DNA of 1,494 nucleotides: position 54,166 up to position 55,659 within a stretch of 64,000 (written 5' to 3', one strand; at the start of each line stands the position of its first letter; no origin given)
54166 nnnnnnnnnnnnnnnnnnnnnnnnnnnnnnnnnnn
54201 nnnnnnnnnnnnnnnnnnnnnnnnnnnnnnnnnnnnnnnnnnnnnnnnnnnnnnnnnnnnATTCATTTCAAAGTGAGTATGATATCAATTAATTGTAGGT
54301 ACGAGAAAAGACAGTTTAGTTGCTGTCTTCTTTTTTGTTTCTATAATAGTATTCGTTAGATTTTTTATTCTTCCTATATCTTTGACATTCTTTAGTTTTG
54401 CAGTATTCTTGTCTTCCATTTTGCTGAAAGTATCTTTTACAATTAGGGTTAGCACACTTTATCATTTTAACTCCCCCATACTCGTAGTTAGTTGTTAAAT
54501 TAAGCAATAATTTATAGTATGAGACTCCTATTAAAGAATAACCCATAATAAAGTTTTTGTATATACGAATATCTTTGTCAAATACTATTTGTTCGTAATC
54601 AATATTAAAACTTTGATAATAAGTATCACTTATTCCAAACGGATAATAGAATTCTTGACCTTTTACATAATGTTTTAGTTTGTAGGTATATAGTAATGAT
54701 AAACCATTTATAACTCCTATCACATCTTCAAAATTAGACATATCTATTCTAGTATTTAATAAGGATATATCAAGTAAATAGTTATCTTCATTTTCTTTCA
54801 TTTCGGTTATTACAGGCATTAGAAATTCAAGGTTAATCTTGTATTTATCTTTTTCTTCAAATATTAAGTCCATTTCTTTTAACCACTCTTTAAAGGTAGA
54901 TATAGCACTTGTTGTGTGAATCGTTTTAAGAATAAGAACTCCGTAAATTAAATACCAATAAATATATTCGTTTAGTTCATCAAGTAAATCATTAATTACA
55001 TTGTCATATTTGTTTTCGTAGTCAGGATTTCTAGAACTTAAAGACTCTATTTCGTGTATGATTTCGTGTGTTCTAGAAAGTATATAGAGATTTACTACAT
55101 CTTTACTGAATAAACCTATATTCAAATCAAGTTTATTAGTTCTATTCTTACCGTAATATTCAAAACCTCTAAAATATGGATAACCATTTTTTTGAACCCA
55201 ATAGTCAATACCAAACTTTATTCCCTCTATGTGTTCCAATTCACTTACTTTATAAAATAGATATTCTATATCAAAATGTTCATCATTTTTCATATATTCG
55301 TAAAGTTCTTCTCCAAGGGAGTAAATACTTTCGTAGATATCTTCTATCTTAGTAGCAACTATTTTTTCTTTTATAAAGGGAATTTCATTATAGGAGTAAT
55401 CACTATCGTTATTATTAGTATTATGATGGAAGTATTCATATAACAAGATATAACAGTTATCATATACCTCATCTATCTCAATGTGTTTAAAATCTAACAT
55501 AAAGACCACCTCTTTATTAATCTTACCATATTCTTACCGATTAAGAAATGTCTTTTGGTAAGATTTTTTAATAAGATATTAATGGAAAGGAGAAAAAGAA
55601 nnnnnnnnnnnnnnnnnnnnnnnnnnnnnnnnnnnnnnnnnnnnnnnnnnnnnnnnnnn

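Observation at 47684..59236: Cargo of the element: Rep-like, macro domain, XRE switch, zinc-ribbon membrane pair, HExxH/Zn-finger protein, Pif1 helicase, second serine recombinase, and no virion genes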

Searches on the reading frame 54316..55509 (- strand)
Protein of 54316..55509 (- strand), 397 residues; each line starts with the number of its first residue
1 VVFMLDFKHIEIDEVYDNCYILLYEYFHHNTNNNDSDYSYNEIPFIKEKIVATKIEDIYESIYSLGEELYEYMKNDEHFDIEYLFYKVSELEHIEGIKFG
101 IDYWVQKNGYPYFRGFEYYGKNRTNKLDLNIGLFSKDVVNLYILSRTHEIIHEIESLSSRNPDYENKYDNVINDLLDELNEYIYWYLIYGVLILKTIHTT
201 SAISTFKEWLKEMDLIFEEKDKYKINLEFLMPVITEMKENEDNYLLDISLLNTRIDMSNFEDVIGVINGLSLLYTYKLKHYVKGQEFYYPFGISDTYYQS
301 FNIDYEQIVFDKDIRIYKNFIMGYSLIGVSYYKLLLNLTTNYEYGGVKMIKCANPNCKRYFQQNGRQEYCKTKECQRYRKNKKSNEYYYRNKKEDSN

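Call 4: search_protein_families(library=pfam, max_evalue=0.01, proteins=[window:54316-55509:-])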
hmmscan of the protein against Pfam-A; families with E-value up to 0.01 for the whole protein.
window:54316-55509:- (397 aa): 1 family
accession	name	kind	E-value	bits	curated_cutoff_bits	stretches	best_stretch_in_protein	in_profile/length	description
PF11706.13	zf-CGNR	-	0.0048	17.1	24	1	351-380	4-36/44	CGNR zinc finger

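Call 6: search_protein_families(library=phrogs, max_evalue=0.001, proteins=[window:54316-55509:-])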
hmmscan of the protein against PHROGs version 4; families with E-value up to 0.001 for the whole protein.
window:54316-55509:- (397 aa): 0 families

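Call 8: search_protein_families(library=padloc, max_evalue=0.01, proteins=[window:54316-55509:-])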
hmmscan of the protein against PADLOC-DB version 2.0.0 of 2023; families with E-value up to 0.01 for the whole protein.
window:54316-55509:- (397 aa): 0 families

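Call 23: find_related_loci(query=window:54316-55500:-, collection=viral_contigs, flank=10000)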
Query window:54316-55500:- (394 aa) in viral_contigs; peptide patterns used: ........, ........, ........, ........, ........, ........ (x = any residue, [..] = any of these).
7 stretches matched a pattern, but none encodes a relative of the query by tblastn (E <= 1e-3).

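Call 24: find_homologous_proteins(query=window:54316-55500:-)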
Query window:54316-55500:- (394 aa): 5 proteins with E <= 0.001 among 2340 candidates.
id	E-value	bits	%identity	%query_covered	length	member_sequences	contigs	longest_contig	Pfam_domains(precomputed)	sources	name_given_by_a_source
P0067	5.1e-255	864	98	100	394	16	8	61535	-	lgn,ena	-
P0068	3.0e-211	720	82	99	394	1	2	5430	-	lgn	-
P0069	1.2e-198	678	77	100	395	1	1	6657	-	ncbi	-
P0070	9.8e-155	534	63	99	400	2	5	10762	-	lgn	-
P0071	2.3e-104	368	48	99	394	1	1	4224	-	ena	-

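Call 25: find_encoding_contigs(protein=P0070, flank=10000, max_places=4)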
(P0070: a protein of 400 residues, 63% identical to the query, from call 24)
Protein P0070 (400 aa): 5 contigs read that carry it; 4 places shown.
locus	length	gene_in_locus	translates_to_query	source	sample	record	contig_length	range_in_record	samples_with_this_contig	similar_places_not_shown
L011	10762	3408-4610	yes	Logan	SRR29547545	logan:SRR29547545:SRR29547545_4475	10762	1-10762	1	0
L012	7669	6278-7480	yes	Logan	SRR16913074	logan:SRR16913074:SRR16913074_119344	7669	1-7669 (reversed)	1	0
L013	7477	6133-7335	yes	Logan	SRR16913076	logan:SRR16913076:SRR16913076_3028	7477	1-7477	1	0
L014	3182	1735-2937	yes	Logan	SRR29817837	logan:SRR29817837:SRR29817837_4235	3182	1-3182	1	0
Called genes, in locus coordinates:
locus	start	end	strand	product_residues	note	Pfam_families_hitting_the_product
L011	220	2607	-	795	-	PF08706:D5_N, PF19263:DUF5906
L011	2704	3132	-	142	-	-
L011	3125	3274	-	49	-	-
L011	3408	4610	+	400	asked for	-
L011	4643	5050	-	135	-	-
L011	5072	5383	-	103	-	PF00436:SSB, PF01336:tRNA_anti-codon (faint)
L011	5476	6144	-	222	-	-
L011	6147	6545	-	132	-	-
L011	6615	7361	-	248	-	PF04203:Sortase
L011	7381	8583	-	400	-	-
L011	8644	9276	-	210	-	-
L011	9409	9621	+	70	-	PF01381:HTH_3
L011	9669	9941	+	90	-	-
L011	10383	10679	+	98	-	-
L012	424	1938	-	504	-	PF00239:Resolvase, PF07508:Recombinase, PF13408:Zn_ribbon_recom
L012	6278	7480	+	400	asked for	-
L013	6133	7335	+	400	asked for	-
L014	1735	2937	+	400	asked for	-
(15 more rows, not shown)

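Call 26: find_encoding_contigs(protein=P0071, flank=10000, max_places=3)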
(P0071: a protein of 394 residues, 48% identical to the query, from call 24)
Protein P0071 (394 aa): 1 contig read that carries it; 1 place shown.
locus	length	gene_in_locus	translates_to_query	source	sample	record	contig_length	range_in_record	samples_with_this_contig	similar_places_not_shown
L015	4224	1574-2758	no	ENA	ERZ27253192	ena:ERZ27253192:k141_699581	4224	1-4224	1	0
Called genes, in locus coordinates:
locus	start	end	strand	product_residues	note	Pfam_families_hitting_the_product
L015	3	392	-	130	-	?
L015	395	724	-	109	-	-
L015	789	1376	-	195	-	-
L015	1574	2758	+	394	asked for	-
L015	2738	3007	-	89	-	PF00436:SSB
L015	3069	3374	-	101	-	-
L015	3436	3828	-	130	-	-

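Call 27: find_encoding_contigs(protein=P0069, flank=10000, max_places=3)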
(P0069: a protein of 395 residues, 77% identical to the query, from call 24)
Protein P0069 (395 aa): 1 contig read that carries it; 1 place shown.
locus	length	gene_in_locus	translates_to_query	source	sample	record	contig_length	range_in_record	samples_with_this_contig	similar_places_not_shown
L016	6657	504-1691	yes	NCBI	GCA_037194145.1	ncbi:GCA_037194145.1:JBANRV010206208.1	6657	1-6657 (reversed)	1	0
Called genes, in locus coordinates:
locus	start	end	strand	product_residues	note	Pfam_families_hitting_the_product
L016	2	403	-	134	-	?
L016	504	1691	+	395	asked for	-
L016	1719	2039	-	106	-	-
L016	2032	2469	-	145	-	-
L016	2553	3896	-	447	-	PF23750:RsgI_M (weak)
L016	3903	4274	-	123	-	-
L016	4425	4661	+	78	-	PF01381:HTH_3, PF12844:HTH_19, PF13443:HTH_26 (weak)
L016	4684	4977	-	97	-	-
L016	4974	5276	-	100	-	-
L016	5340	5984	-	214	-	-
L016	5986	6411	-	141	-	-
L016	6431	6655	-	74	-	?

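Call 29: search_solved_structures(query=window:54316-55500:-, max_evalue=10)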
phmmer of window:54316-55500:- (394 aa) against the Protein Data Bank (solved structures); distinct sequences matched with E-value up to 10: 3.
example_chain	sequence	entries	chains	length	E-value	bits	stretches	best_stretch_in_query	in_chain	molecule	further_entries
6b87_A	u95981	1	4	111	0.39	13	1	124-212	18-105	TMHC2_E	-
4cvo_A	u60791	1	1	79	1.3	11.2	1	126-173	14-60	DNA EXCISION REPAIR PROTEIN ERCC-6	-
2eqg_A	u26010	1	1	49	1.4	11.2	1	342-381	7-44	Tumor necrosis factor, alpha-induced protein 3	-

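Call 38: search_protein_families(library=ncbifam, max_evalue=0.01, proteins=[window:54316-55500:-])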
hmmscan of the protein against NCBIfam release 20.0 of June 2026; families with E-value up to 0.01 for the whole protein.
window:54316-55500:- (394 aa): 0 families

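Call 39: search_protein_representatives(alignment_id=A1)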
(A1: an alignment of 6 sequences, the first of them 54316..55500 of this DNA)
Query: 6 sequences, 395 profile positions. Proteins with E-value up to 0.001 (for the whole library): 43; up to 1e-10: 12; up to 1e-30: 2. The best 43 are listed.
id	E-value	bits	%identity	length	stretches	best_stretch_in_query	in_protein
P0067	1.4e-222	755.3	-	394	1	1-394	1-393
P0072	4.3e-93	328.9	-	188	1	209-394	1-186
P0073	4.6e-16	75.3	-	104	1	298-393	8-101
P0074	5.7e-14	68.4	-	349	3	321-392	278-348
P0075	1.1e-13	67.4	-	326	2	298-389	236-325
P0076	3.8e-12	62.4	-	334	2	307-391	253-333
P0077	4.9e-12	62.0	-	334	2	224-394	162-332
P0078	7.7e-12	61.4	-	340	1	297-391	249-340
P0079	9.9e-12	61.0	-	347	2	289-393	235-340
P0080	3.2e-11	59.3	-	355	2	256-393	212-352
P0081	3.5e-11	59.2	-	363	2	230-394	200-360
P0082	9.9e-11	57.7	-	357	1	297-394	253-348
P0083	3.0e-10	56.1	-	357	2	295-392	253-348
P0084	5.4e-10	55.3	-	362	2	285-389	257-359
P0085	1.1e-09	54.2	-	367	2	284-394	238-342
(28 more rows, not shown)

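Call 42: search_protein_families(library=pfam, alignment_id=A2, max_evalue=0.01)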
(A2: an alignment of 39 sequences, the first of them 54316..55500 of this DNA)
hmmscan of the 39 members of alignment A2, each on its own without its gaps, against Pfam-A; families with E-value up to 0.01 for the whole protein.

A. member 1, window:54316-55500:- (394 aa): 1 family
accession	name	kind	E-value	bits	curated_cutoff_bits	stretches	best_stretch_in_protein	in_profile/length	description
PF11706.13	zf-CGNR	-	0.0047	17.1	24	1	348-377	4-36/44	CGNR zinc finger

B. families by the number of members that match (of 39 scanned): 6 families
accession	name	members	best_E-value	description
PF11706.13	zf-CGNR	7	0.00051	CGNR zinc finger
PF18721.6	CxC6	2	0.0049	CxC6 like cysteine cluster associated with KDZ transposases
PF08264.19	Anticodon_1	1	0.00069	Anticodon-binding domain of tRNA ligase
PF21372.3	Zn_ribbon_bTOP1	1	0.00083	Topoisomerase I, zinc finger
PF08646.16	Rep_fac-A_C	1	0.0028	Replication factor-A C terminal domain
PF01485.27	IBR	1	0.0089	IBR domain, a half RING-finger domain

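Call 43: find_encoding_contigs(protein=P0079, flank=10000, max_places=3)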
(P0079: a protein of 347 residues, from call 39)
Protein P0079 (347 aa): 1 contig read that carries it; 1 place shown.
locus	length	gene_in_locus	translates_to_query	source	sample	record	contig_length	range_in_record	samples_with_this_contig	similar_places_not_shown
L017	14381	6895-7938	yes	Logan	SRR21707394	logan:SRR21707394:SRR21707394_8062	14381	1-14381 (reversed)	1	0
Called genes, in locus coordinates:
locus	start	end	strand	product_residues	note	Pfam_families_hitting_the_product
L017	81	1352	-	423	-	PF17667:Pkinase_fungal (faint), PF00069:Pkinase, PF07714:PK_Tyr_Ser-Thr, PF03109:ABC1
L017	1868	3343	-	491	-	PF00589:Phage_integrase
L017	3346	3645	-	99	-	-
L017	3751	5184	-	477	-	-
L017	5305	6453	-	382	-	-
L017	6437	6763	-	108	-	-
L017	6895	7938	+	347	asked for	-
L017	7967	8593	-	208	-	PF00239:Resolvase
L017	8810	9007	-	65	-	-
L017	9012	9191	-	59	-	PF14207:DpnD-PcfM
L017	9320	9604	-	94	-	-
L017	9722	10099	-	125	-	PF07261:DnaB_2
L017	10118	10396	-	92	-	-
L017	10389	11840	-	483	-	PF14284:PcfJ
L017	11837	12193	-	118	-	PF14058:PcfK (weak)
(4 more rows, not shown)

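Call 45: find_encoding_contigs(protein=P0081, flank=10000, max_places=3)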
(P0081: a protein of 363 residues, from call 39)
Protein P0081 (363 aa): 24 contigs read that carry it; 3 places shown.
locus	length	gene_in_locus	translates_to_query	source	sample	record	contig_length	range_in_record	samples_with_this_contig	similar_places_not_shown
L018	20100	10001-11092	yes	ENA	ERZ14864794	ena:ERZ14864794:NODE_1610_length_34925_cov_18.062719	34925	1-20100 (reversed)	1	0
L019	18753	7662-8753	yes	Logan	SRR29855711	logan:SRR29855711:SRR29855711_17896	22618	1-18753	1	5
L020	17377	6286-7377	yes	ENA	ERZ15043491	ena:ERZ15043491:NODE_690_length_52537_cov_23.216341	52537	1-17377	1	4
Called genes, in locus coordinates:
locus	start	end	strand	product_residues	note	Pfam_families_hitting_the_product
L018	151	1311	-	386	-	PF01548:DEDD_Tnp_IS110, PF02371:Transposase_20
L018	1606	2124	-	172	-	PF04892:VanZ-LLP1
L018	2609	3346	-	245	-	PF00583:Acetyltransf_1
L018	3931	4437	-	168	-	PF13958:ToxN_toxin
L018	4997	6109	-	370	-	PF14657:Arm-DNA-bind_4 (weak), PF00589:Phage_integrase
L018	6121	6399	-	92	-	-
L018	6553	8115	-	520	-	PF03796:DnaB_C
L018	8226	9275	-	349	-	-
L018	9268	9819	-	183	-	-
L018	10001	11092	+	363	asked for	-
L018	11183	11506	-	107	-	-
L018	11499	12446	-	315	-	PF02899:Phage_int_SAM_1 (weak), PF13495:Phage_int_SAM_4, PF00589:Phage_integrase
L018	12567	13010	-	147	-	PF08837:DUF1810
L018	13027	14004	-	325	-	-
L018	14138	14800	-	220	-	-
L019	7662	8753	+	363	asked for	-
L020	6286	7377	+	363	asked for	-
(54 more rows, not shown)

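Call 46: find_encoding_contigs(protein=P0075, flank=10000, max_places=3)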
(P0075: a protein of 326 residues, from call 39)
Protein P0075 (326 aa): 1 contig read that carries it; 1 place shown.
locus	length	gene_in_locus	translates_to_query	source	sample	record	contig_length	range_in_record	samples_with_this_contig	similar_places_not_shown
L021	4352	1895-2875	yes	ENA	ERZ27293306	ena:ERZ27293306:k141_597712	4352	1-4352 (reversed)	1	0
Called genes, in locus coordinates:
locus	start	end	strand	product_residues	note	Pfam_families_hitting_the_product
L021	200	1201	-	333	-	-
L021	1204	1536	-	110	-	-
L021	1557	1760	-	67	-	-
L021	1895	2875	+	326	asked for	-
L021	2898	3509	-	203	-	PF00239:Resolvase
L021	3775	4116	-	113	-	PF00436:SSB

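Call 47: predict_structure(alignment_id=A2)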
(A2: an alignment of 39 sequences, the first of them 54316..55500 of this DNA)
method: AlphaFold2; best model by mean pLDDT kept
length: 394 residues; sequences in the alignment: 39
mean_pLDDT: 81.8   pTM: 0.79
mean pLDDT of the five models: 81.8, 80.1, 79.0, 78.6, 78.5
residues with pLDDT >= 90: 149; 70-90: 171; 50-70: 64; < 50: 10
segments of 3 or more residues with pLDDT < 50: 116-119, 339-344
pLDDT, mean of each block of 10 residues (from residue 1): 73 77 78 58 82 94 93 78 72 89 91 54 69 94 92 71 78 95 92 84 82 78 86 61 92 94 94 87 68 87 81 84 95 76 62 81 89 95 90 70
secondary structure, 60 per line:
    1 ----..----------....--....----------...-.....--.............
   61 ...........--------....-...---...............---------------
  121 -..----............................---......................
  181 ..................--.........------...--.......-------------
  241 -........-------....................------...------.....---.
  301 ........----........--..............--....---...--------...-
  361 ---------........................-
elements in order: E17-20 E23-26 E41-45 E48-51 H52-71 H80-83 H91-105 H128-155 H159-198 H201-209 E221-223 H224-227 E242-244 H245-249 H257-276 H292-296 E300-308 E313-320 H323-336 H339-342 E346-348 E357-359 H370-393

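Call 48: search_dna_similar(query=window:54316-55500:-, collection=phages, mode=protein, max_evalue=0.01)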
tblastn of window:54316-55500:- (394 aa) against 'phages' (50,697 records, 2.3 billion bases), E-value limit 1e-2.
No match.

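Call 51: fold_search(model_id=the predicted structure, library=pdb)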
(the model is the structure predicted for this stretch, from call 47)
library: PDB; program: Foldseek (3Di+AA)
matches with E <= 10: 21; with E <= 0.001: 0
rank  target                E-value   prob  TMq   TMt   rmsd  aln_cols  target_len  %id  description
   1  6fna_B                2.4e+00  0.07  0.18  0.26  15.6       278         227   10  Mono- and bivalent 14-3-3 inhibitors for characterizing supramolecular lysine-PEG interactions in proteins (released 2018-07-04)
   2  4ons_A                3.0e+00  0.08  0.16  0.26  19.8       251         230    9  Structural and thermodynamic characterization of cadherin-beta-catenin-alpha-catenin complex formation (released 2014-04-09)
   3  8wf6_A                3.5e+00  0.08  0.17  0.26  13.8       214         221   11  14-3-3 zeta complexed with S559 phosphorylated peptide derived from GPIb alpha cytoplasmic domain (released 2024-09-25)
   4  2l81_MODEL_1_A        4.1e+00  0.08  0.17  0.31  15.8       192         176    9  Solution NMR Structure of the serine-rich domain of hEF1 (Enhancer of filamentation 1) from Homo sapiens, Nort (released 2011-02-09)
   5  6fn9_B                4.5e+00  0.05  0.17  0.26  15.6       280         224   11  Mono- and bivalent 14-3-3 inhibitors for characterizing supramolecular lysine-PEG interactions in proteins (released 2018-07-04)
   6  1dow_A                5.0e+00  0.05  0.15  0.26  16.6       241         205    8  CRYSTAL STRUCTURE OF A CHIMERA OF BETA-CATENIN AND ALPHA-CATENIN (released 2000-07-12)
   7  8ah2_A                5.8e+00  0.06  0.17  0.24  14.4       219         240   10  Crystal structure of human 14-3-3 zeta fused to the NPM1 peptide including phosphoserine-48 (released 2022-09-14)
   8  5ffc_A                6.1e+00  0.05  0.10  0.22  13.6       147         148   14  CopM in the Cu(II)-bound form (released 2016-09-07)
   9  8ucd_A                6.4e+00  0.03  0.13  0.19  12.4       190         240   11  Cryo-EM structure of human STEAP1 in complex with AMG 509 Fab (released 2023-11-22)
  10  6z0c_B                6.4e+00  0.02  0.08  0.15  13.8       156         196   13  Structure of in silico modelled artificial Maquette-3 protein (released 2021-03-17)
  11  7zw4_A                6.8e+00  0.02  0.11  0.14  15.4       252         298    8  Crystal structure of Talin R7R8 domains with Caskin-2 LD-peptide (released 2023-05-31)
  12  7kqr_B                7.1e+00  0.02  0.12  0.14  13.0       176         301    7  A 1.89-A resolution substrate-bound crystal structure of heme-dependent tyrosine hydroxylase from S. sclerotialus (released 2021-03-31)
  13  8p1h_A                7.5e+00  0.04  0.15  0.22  12.9       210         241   10  Crystal structure of the chimera of human 14-3-3 zeta and phosphorylated cytoplasmic loop fragment of the alpha7 acety (released 2023-10-18)
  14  8b6g_CG               7.5e+00  0.02  0.10  0.15  13.6       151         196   14  Cryo-EM structure of succinate dehydrogenase complex (complex-II) in respiratory supercomplex of Tetrahymena thermoph (released 2023-03-29)
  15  6u2h_B                7.8e+00  0.03  0.16  0.23  13.5       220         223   10  BRAF dimer bound to 14-3-3 (released 2019-08-28)
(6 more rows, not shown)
